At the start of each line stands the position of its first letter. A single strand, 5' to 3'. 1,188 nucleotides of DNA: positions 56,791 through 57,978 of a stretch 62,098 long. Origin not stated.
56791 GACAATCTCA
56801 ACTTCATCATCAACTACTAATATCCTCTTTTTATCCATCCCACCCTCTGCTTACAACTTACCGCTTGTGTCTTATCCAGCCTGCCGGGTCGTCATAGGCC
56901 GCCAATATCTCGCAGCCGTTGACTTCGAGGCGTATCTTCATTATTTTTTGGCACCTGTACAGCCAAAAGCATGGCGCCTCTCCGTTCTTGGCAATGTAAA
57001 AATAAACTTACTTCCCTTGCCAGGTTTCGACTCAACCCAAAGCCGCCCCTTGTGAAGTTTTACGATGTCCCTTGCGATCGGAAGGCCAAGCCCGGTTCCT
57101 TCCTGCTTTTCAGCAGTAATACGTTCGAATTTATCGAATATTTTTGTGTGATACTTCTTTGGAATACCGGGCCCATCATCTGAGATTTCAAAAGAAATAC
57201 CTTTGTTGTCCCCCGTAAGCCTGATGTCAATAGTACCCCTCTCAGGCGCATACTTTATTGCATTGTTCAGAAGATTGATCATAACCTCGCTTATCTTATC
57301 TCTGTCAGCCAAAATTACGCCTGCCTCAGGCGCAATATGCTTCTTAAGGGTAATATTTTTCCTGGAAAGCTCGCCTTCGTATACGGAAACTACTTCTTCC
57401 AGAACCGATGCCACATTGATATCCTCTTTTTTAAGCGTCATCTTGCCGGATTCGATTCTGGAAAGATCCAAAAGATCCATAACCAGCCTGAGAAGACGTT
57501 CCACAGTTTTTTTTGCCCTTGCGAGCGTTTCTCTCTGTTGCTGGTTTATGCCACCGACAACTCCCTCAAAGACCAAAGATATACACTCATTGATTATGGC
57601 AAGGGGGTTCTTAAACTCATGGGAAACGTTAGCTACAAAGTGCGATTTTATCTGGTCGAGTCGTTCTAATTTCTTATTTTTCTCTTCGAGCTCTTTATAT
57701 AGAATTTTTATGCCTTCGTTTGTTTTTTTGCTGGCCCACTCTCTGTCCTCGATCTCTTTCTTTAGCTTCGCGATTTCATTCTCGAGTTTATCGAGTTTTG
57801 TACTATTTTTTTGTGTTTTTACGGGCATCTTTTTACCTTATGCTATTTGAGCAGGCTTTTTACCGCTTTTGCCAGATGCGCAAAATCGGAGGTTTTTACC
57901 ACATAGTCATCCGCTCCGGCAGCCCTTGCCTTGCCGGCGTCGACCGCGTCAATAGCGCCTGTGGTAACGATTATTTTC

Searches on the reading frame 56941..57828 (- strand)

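Call 77: search_protein_families(library=pfam, proteins=[window:56941-57828:-], max_evalue=0.00001)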
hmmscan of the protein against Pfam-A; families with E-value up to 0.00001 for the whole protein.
window:56941-57828:- (295 aa): 2 families
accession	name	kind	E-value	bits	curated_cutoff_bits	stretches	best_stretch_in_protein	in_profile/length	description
PF02518.31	HATPase_c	-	5e-32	111.1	26.4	1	175-282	2-110/111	Histidine kinase-, DNA gyrase B-, and HSP90-like ATPase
PF00512.31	HisKA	-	7.2e-15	55.2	26.9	1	61-128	2-66/66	His Kinase A (phospho-acceptor) domain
